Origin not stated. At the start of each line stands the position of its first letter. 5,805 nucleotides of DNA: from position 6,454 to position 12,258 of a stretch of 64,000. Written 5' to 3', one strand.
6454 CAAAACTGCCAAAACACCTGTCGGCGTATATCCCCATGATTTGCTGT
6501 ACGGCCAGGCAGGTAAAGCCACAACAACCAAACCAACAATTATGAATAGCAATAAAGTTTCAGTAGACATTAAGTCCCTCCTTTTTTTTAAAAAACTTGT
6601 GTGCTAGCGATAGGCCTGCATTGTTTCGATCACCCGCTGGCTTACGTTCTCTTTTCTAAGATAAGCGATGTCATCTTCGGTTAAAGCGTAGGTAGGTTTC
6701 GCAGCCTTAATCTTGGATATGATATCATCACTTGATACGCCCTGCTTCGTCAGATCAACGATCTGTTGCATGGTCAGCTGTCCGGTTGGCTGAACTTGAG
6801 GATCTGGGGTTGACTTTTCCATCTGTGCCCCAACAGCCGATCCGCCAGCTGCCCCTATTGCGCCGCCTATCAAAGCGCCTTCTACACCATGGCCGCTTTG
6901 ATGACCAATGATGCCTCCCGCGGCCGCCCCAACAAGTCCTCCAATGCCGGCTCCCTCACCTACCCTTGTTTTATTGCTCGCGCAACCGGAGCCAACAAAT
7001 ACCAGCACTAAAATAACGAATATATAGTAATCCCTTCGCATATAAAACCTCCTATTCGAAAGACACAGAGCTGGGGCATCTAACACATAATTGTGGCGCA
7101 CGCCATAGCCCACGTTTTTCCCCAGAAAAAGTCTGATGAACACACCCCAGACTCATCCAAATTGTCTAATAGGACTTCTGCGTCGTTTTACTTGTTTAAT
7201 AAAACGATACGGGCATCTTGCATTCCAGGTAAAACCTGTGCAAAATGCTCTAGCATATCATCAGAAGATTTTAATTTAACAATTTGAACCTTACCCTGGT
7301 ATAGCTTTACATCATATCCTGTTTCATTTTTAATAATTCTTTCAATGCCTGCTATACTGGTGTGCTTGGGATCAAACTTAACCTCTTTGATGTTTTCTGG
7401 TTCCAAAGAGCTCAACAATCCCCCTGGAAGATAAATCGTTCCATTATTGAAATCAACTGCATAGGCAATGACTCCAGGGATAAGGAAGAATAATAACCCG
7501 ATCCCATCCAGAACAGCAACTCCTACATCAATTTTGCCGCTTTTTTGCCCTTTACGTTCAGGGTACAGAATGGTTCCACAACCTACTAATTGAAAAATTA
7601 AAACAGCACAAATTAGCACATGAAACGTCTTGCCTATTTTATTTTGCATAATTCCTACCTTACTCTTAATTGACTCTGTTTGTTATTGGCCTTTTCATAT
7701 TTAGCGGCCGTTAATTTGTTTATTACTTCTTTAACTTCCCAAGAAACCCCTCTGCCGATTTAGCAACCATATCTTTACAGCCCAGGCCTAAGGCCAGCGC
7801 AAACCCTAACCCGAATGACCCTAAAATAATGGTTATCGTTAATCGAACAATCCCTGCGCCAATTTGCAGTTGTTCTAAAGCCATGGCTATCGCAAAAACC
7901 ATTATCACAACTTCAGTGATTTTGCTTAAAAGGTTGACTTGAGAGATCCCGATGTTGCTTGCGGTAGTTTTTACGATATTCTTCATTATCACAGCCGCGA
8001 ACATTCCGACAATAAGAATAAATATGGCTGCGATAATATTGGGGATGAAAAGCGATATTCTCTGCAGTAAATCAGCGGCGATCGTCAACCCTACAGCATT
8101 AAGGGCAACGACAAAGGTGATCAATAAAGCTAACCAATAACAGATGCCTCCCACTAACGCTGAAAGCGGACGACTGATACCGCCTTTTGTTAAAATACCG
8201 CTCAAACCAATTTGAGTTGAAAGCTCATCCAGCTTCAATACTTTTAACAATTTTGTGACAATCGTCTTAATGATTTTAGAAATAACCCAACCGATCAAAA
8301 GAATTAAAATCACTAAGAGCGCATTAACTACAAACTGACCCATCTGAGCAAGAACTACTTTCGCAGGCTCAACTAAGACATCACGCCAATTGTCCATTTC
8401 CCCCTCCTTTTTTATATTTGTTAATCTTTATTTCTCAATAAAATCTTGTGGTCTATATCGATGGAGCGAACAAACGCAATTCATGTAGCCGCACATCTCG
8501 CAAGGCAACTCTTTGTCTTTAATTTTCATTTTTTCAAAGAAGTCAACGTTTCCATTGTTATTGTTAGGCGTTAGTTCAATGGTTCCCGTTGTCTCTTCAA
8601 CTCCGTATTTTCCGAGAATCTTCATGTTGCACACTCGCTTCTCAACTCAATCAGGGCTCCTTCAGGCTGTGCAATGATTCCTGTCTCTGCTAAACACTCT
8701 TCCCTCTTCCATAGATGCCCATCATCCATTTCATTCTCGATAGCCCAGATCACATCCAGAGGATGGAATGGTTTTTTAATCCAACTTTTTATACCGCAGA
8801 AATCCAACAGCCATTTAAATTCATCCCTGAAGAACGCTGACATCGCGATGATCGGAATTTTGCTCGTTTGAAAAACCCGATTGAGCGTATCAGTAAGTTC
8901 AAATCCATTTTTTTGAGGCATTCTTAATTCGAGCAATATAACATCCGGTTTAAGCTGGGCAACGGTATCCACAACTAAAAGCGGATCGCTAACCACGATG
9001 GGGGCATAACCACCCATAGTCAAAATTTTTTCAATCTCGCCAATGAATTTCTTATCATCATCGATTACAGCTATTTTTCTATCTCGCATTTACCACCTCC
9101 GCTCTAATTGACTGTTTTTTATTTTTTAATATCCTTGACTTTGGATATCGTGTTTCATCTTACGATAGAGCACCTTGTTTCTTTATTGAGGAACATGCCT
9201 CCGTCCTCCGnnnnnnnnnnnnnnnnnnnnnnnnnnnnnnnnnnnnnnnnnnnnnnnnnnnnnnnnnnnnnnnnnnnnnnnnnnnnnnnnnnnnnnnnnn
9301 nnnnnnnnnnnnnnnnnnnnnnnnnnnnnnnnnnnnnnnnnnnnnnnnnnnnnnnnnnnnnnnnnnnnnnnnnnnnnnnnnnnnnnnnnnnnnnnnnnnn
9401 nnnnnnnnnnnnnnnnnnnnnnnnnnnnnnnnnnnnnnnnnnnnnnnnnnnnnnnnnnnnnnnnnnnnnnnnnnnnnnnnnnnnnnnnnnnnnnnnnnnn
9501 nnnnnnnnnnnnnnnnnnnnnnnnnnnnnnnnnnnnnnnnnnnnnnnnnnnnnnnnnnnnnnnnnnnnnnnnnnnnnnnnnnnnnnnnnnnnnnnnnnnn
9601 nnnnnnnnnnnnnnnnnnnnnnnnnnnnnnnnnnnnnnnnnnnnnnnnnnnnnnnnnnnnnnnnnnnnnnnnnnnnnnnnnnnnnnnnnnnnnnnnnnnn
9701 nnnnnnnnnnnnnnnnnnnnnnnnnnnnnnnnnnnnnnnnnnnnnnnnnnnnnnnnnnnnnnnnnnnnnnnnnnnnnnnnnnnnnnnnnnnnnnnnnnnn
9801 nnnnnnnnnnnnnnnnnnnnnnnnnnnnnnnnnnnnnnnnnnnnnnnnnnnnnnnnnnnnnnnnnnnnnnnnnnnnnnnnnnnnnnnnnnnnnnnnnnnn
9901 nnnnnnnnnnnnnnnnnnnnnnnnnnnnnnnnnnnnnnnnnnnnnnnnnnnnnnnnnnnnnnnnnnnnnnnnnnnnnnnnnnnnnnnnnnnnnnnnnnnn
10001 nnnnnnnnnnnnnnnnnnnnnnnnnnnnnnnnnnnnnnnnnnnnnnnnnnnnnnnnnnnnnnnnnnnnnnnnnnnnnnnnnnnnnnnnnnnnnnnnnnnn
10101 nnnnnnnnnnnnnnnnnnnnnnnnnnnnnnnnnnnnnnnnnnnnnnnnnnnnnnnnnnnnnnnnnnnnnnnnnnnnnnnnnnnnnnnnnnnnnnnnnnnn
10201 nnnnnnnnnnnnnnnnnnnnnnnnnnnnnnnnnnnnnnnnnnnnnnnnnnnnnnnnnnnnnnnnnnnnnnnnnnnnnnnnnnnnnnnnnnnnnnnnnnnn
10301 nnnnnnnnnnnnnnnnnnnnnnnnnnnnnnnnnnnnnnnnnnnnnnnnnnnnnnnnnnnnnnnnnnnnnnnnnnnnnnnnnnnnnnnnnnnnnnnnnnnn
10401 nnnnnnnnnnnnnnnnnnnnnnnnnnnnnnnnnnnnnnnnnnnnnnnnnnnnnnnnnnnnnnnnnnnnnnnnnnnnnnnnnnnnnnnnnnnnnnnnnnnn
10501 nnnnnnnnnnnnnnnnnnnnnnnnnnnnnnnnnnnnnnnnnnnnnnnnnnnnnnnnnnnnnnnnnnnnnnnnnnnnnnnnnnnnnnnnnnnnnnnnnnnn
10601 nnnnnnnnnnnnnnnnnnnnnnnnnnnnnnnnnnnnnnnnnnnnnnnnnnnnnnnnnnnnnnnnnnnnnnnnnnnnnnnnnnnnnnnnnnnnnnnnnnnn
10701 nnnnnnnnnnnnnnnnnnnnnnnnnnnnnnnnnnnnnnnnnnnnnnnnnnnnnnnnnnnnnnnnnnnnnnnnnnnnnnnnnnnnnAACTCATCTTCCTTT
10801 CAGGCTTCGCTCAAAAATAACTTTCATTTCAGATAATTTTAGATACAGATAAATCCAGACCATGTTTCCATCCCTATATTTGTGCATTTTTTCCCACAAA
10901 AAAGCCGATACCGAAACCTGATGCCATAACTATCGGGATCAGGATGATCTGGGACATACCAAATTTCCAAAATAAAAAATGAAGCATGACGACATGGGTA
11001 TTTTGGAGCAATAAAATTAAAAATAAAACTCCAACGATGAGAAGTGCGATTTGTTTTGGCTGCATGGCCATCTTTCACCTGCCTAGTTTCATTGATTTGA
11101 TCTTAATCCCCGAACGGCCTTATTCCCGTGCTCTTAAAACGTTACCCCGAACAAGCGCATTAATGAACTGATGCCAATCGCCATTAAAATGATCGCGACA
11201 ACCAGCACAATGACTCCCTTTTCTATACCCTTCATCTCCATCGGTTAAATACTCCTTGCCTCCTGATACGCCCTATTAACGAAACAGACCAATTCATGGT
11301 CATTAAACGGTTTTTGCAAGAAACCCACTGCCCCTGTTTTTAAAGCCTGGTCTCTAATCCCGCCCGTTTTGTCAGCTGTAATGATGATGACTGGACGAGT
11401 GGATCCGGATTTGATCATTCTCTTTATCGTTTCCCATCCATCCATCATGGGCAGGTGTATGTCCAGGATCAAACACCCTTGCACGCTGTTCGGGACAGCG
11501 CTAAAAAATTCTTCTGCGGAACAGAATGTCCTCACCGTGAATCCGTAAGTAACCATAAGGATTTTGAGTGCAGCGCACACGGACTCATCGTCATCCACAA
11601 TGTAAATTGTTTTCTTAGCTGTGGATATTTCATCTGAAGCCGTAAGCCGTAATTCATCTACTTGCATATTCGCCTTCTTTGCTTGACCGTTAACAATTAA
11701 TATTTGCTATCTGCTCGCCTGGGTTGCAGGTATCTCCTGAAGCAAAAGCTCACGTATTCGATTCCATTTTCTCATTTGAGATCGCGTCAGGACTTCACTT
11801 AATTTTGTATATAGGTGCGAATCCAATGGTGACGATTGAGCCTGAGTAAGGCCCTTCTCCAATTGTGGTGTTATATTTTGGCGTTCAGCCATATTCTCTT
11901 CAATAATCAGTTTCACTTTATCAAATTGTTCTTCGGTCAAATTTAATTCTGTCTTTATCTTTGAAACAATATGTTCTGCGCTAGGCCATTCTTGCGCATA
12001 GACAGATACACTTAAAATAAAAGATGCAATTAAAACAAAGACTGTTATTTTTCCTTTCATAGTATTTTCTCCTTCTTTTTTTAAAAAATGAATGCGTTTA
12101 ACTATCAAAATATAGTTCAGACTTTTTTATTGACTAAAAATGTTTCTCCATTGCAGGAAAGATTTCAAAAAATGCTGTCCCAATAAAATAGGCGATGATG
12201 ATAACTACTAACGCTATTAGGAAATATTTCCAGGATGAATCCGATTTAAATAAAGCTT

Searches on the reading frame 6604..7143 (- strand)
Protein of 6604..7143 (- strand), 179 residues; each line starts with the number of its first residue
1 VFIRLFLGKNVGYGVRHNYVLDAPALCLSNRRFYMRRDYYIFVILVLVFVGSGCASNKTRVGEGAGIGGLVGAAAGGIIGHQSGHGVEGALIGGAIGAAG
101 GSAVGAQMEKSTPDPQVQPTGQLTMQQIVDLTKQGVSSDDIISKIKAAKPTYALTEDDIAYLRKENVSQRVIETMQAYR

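Call 21: search_protein_families(library=pfam, proteins=[window:6604-7143:-], max_evalue=0.01)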
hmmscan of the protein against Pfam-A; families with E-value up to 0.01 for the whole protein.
window:6604-7143:- (179 aa): 4 families
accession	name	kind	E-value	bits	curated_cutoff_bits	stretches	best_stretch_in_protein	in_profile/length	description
PF13488.11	Gly-zipper_Omp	-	2.4e-07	31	25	1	67-110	1-44/46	Glycine zipper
PF05433.20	Rick_17kDa_Anti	-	2.7e-07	30.8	24.2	1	67-108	1-42/43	Glycine zipper 2TM domain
PF13441.11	Gly-zipper_YMGG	-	3.1e-06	27.2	28.9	1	63-107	5-45/45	YMGG-like Gly-zipper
PF05818.17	TraT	-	0.00076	19.7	31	1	63-111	86-133/214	Enterobacterial TraT complement resistance protein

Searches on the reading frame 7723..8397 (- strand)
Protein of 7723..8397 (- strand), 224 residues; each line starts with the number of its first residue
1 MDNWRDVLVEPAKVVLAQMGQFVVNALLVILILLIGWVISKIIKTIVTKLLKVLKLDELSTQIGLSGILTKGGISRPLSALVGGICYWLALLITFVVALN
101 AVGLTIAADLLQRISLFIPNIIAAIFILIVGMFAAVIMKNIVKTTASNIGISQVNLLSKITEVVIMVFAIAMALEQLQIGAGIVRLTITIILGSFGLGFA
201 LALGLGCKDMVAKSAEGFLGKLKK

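Call 21: search_protein_families(library=pfam, proteins=[window:7723-8397:-], max_evalue=0.01)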
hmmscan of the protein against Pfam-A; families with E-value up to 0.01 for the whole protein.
window:7723-8397:- (224 aa): 1 family
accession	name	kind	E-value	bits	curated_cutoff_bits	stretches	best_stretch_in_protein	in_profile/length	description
PF05552.17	MS_channel_1st_1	-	1.7e-17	63.5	22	2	11-58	2-49/50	Mechanosensitive ion channel, conserved TM helix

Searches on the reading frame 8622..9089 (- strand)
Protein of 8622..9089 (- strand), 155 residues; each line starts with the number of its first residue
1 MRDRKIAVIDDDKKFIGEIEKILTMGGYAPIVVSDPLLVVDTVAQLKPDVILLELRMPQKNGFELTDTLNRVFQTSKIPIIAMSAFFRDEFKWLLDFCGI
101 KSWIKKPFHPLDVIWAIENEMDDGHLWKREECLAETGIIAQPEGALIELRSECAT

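Call 47: search_protein_families(library=pfam, max_evalue=0.01, proteins=[window:8622-9089:-])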
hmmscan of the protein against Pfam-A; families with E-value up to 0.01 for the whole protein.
window:8622-9089:- (155 aa): 1 family
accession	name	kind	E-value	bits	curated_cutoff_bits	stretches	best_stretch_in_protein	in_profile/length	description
PF00072.30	Response_reg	-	7.3e-14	52.3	30.2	1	6-115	1-108/111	Response regulator receiver domain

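Call 61: search_protein_families(library=ncbifam, max_evalue=0.001, proteins=[window:8622-9089:-])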
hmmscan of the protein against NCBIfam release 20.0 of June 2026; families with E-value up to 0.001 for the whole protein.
window:8622-9089:- (155 aa): 51 families (the best 25 are shown)
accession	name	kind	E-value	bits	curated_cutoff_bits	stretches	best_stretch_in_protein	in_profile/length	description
NF045717.1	DVU0259_DivK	exception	2.6e-13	50.2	160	1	4-120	3-115/117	DVU0259 family response regulator domain-containing protein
NF040689.1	MtrAB_MtrA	equivalog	5.5e-12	45.5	300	1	6-121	1-113/219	MtrAB system response regulator MtrA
TIGR02154.1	PhoB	equivalog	2.1e-10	40.3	296.2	1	4-121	3-120/226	phosphate regulon transcriptional regulator PhoB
NF040534.1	resp_reg_YycF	equivalog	5.4e-10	38.9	340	1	4-121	1-115/231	response regulator YycF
NF008199.0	PRK10955.1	equivalog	6.3e-10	39.4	341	1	4-118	2-112/232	envelope stress response regulator transcription factor CpxR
NF033120.0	vanR_FM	exception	6.7e-10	39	460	1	1-118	1-115/231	vancomycin resistance response regulator transcription factor, VanR-F/VanR-M family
NF045944.1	ResRegRpaBCyano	equivalog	1.2e-09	37.9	330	1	8-112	2-103/229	response regulator transcription factor RpaB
NF007982.1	PRK10710.1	equivalog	2.3e-09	37.2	380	1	4-117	8-118/235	envelope stress response regulator BaeR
NF012227.0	AdeR_RR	equivalog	4.6e-09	36.1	340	1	2-118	10-123/239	efflux system response regulator transcription factor AdeR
NF008296.0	PRK11083.1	equivalog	1.3e-08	34.5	273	1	2-114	2-111/228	two-component system response regulator CreB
NF006900.1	PRK09390.1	equivalog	1.4e-08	34.5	255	1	3-123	4-122/203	response regulator FixJ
NF007546.0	PRK10161.1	equivalog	1.8e-08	34.2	471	1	4-124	3-123/229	phosphate response regulator transcription factor PhoB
NF001965.0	PRK00742.1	subfamily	3e-08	33.3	293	1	5-92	5-91/357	chemotaxis-specific protein-glutamate methyltransferase CheB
NF007969.0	PRK10693.1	equivalog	4.4e-08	32.5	329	1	3-85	7-87/337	two-component system response regulator RssB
TIGR01818.1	ntrC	equivalog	4.8e-08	32.2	558.6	1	6-87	1-80/463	nitrogen regulation protein NR(I)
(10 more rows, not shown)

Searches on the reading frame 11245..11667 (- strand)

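Call 12: search_protein_families(library=pfam, proteins=[window:11245-11667:-])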
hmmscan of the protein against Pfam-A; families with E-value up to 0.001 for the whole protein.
window:11245-11667:- (140 aa): 1 family
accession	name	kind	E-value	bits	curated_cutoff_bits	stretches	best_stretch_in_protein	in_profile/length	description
PF00072.30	Response_reg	-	4.9e-23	81.9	30.2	1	21-127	1-107/111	Response regulator receiver domain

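Call 61: search_protein_families(library=ncbifam, max_evalue=0.001, proteins=[window:11245-11667:-])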
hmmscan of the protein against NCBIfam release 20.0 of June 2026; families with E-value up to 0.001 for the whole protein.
window:11245-11667:- (140 aa): 87 families (the best 25 are shown)
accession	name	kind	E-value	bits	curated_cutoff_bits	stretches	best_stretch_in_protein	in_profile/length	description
NF006900.1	PRK09390.1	equivalog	3e-29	102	255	1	17-138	3-124/203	response regulator FixJ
NF040749.1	tetrathio_RR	equivalog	1.2e-20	74.1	290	1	21-138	2-119/191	tetrathionate respiration response regulator TtrR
TIGR01818.1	ntrC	equivalog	2.5e-18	66.1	558.6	1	21-138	1-118/463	nitrogen regulation protein NR(I)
NF047793.1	ResRegPgtA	equivalog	2.3e-17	63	650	1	16-139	3-126/414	two-component system response regulator PgtA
NF008176.1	PRK10923.1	equivalog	7.5e-17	61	620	1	19-135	4-120/469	nitrogen regulation protein NR(I)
NF008469.0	PRK11361.1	equivalog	3.4e-16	59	714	1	16-135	2-121/461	acetoacetate metabolism transcriptional regulator AtoC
NF007005.1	PRK09468.1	equivalog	2.4e-15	56.6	331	1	18-131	3-116/237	osmolarity response regulator transcription factor OmpR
TIGR01387.1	cztR_silR_copR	subfamily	6.6e-15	55.4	279.2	1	21-138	1-118/218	heavy metal response regulator transcription factor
NF040689.1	MtrAB_MtrA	equivalog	7.4e-15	54.9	300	1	21-131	1-110/219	MtrAB system response regulator MtrA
NF008199.0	PRK10955.1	equivalog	9.8e-15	55.1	341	1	20-130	3-111/232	envelope stress response regulator transcription factor CpxR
NF008296.0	PRK11083.1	equivalog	3.8e-14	52.6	273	1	18-131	3-115/228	two-component system response regulator CreB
NF033117.2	vanR_ACDEGLN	exception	8.6e-14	51.6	350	1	21-131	1-110/226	VanR-ABDEGLN family response regulator transcription factor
NF007689.0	PRK10365.1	equivalog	1e-13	50.9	760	1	18-138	5-125/441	sigma-54-dependent response regulator transcription factor ZraR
NF051870.1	NAssimRespRegNtrX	equivalog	1.7e-13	50.3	600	1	20-137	3-122/452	nitrogen assimilation response regulator NtrX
NF053854.1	RespRegPhoBBctds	equivalog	2.6e-13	49.9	270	1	21-130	1-111/225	two-component system response regulator PhoB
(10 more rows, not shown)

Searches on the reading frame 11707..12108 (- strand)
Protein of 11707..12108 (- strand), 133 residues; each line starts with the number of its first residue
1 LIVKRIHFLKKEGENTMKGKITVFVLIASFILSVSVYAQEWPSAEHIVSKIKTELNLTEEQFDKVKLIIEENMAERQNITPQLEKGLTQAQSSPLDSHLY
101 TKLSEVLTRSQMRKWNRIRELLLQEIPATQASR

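Call 12: search_protein_families(library=pfam, proteins=[window:11707-12108:-])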
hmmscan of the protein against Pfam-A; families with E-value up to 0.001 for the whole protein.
window:11707-12108:- (133 aa): 0 families

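Call 61: search_protein_families(library=ncbifam, max_evalue=0.001, proteins=[window:11707-12108:-])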
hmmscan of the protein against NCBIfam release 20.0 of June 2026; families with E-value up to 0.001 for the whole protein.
window:11707-12108:- (133 aa): 0 families
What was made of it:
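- Checked: The 'LTXXQ protein' (11707-12108) contains an LTEEQ motif but has no Pfam or NCBIfam hit (calls 12, 61).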
